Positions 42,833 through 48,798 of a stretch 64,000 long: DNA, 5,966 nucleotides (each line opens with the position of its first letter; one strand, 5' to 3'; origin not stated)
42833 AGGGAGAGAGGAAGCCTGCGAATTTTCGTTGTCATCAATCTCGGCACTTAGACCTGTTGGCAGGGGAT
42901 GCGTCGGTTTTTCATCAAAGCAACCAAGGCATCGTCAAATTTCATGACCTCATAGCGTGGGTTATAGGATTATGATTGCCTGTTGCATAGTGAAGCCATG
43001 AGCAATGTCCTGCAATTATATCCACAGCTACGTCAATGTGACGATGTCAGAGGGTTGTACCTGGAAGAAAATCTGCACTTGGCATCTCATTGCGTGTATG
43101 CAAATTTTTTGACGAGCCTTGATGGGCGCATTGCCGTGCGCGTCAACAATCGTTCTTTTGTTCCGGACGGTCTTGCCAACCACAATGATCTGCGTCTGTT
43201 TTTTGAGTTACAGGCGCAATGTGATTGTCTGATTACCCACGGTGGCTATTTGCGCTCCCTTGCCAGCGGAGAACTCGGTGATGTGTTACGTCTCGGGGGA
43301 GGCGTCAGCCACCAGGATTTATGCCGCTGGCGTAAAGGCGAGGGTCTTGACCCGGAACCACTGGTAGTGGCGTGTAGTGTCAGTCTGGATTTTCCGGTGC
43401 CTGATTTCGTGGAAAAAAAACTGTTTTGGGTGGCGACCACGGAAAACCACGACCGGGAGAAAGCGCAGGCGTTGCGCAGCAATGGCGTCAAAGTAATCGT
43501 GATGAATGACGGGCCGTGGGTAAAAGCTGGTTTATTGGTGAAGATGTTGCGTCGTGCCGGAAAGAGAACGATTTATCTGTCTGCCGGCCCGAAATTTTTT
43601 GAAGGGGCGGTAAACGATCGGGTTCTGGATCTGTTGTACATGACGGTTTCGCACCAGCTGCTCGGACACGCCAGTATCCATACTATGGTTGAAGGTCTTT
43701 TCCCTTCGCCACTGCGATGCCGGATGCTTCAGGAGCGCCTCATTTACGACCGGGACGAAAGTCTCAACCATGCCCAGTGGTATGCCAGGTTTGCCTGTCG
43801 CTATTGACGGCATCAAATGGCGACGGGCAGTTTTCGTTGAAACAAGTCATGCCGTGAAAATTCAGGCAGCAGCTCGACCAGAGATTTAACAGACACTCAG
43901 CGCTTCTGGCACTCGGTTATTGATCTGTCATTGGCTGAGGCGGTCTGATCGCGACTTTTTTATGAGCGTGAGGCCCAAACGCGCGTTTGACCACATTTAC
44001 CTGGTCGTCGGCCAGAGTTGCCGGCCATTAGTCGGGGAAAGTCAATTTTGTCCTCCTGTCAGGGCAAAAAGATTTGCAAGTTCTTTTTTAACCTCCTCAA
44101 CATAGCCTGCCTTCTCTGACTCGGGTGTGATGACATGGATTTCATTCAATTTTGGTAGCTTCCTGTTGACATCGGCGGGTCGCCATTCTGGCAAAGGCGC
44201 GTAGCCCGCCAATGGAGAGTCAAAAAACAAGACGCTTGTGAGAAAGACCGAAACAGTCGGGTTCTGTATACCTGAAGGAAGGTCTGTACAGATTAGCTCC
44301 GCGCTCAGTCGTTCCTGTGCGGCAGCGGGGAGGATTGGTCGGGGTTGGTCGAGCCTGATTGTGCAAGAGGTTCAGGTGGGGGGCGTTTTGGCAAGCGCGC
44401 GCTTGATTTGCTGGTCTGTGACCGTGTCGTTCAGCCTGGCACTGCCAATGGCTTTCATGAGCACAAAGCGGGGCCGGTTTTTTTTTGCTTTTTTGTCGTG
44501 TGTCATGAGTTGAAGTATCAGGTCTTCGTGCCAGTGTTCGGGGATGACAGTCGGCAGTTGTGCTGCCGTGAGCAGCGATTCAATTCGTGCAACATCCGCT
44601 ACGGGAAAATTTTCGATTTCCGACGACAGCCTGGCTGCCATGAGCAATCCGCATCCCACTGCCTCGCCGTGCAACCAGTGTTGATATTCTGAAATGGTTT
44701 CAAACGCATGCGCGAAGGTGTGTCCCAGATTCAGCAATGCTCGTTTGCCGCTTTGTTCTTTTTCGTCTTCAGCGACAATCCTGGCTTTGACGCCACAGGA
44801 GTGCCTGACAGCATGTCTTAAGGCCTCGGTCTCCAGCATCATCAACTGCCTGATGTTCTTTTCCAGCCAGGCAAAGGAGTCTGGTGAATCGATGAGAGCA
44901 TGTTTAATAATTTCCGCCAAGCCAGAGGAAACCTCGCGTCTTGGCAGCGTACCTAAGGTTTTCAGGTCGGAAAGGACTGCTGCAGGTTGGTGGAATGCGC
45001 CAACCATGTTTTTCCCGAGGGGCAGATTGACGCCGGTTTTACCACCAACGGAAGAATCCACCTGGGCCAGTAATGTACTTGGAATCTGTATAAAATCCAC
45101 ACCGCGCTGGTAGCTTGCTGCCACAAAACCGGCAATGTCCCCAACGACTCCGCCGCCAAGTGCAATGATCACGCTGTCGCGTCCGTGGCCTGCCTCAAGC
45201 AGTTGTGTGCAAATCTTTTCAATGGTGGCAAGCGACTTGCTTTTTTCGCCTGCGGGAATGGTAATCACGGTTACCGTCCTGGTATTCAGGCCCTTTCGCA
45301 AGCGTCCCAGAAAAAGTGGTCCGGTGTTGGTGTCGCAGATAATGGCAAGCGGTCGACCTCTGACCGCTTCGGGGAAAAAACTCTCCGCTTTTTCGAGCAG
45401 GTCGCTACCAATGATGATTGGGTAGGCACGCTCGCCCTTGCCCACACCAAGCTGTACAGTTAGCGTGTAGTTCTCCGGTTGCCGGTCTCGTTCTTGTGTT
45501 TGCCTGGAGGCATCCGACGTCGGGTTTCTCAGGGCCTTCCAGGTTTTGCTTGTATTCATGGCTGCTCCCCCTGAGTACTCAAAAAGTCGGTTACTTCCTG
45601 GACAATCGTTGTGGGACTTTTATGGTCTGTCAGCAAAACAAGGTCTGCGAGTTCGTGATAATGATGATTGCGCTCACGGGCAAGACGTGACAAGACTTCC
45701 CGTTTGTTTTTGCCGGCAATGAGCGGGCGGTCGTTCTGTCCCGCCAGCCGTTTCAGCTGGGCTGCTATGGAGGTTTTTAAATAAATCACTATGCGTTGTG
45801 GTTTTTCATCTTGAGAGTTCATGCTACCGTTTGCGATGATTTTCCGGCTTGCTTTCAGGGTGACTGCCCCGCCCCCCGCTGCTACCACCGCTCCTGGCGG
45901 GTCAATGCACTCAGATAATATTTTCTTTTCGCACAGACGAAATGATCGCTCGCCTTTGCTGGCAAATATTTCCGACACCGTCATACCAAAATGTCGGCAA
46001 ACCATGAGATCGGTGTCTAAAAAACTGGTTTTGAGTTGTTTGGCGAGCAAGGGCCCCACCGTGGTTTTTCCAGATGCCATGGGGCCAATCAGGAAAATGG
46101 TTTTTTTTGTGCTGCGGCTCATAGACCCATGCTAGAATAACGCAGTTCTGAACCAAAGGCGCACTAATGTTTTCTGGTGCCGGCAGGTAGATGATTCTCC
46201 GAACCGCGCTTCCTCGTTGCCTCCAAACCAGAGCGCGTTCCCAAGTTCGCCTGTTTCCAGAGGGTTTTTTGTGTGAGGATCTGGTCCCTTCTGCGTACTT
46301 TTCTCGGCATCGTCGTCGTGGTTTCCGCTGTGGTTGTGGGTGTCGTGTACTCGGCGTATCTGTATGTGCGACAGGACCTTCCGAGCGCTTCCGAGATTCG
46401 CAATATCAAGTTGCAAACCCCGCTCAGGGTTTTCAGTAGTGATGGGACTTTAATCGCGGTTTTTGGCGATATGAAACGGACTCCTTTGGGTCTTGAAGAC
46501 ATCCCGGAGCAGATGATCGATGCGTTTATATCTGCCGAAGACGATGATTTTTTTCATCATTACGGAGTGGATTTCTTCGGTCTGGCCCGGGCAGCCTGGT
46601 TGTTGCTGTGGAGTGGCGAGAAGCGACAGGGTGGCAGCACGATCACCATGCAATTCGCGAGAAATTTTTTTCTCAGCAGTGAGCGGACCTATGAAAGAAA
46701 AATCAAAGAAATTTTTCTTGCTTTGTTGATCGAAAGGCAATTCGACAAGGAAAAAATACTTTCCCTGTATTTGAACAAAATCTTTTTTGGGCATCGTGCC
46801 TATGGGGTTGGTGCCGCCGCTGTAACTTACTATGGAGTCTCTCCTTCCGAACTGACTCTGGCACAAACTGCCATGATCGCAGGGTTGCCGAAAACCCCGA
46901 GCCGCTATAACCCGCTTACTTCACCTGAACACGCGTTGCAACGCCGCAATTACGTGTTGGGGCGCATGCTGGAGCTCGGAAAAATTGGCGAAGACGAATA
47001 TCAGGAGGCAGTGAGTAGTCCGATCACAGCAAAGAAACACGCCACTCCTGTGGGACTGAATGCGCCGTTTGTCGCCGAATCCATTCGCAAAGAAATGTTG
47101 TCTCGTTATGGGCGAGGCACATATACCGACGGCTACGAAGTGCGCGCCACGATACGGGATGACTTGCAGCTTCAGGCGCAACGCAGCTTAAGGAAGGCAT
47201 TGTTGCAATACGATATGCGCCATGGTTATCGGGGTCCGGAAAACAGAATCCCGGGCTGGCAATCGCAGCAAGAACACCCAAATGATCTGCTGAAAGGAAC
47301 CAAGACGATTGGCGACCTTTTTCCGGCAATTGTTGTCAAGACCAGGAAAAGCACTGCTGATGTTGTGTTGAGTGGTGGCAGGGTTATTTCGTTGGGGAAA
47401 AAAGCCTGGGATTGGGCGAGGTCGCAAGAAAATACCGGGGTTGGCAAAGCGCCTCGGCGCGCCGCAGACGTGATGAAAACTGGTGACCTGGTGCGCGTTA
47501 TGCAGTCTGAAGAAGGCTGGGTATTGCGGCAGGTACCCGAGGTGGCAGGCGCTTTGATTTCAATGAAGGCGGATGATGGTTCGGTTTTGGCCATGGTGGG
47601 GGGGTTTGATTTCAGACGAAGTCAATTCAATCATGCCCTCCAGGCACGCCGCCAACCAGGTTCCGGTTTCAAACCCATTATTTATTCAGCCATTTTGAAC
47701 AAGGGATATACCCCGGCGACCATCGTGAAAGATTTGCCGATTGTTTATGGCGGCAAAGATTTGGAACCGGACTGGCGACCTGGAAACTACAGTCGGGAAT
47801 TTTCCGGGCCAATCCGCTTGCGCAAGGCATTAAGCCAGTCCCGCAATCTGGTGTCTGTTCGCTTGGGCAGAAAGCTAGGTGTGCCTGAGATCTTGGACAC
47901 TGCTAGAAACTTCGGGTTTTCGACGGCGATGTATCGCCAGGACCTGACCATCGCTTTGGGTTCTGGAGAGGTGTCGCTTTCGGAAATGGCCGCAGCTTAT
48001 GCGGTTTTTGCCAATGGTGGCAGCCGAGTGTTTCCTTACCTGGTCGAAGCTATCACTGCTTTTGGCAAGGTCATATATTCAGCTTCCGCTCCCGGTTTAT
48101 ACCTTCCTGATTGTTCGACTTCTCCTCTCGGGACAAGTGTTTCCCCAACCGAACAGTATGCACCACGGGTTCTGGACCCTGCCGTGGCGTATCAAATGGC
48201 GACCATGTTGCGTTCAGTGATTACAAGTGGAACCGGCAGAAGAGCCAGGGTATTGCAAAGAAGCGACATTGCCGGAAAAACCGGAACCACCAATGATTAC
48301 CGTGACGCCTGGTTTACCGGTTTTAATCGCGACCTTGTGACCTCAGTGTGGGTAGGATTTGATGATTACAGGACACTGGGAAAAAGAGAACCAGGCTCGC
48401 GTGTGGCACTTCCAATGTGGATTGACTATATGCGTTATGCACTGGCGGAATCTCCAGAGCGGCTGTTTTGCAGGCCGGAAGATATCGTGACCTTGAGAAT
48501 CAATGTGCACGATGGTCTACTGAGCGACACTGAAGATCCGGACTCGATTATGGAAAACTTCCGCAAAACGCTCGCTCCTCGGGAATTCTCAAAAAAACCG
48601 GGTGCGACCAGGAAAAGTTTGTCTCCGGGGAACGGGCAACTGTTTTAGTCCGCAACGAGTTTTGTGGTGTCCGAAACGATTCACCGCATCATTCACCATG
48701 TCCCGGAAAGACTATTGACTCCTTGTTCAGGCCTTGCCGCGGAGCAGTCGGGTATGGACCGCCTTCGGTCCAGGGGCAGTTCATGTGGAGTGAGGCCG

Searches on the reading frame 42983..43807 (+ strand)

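Call 46: search_protein_families(library=pfam, proteins=[window:42983-43807:+], max_evalue=0.01)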
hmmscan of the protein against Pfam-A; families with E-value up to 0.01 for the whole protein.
window:42983-43807:+ (274 aa): 1 family
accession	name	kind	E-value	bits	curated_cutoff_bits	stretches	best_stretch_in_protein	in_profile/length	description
PF01872.23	RibD_C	-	4.3e-09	36.9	24.1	1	38-239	3-176/197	RibD C-terminal domain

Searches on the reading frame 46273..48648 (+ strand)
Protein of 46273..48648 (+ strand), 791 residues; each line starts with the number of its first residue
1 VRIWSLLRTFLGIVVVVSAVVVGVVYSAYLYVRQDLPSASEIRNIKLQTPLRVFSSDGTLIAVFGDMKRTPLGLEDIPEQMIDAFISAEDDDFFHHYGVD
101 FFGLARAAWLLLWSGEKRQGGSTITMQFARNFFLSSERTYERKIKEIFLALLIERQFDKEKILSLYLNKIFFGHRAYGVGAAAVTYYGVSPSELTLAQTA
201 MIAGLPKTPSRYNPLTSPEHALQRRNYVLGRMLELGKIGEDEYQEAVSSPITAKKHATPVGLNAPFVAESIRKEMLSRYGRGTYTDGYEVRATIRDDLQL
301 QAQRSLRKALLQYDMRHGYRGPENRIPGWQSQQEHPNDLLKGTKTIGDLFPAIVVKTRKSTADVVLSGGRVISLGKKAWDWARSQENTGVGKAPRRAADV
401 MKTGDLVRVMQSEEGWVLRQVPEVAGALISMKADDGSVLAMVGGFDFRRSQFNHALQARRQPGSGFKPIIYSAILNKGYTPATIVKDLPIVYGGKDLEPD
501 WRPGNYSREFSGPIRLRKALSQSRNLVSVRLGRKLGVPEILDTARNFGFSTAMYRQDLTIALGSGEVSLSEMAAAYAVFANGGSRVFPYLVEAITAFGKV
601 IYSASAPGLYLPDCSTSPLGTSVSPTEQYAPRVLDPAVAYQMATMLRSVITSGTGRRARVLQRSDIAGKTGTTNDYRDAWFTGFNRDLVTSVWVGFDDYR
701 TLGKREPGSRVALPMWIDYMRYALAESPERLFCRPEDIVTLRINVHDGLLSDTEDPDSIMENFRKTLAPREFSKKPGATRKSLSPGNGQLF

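Call 46: search_protein_families(library=pfam, proteins=[window:46273-48648:+], max_evalue=0.01)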
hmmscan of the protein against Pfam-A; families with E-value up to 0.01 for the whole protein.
window:46273-48648:+ (791 aa): 3 families
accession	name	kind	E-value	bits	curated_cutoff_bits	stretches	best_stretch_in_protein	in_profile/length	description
PF00912.28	Transgly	-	5.1e-62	208.9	27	1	58-232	2-177/178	Transglycosylase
PF00905.27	Transpeptidase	-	2.4e-29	102.9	22.1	1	428-686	3-266/299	Penicillin binding protein transpeptidase domain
PF17092.11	PCB_OB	-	4.4e-22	79.4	27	1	319-424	1-111/111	Penicillin-binding protein OB-like domain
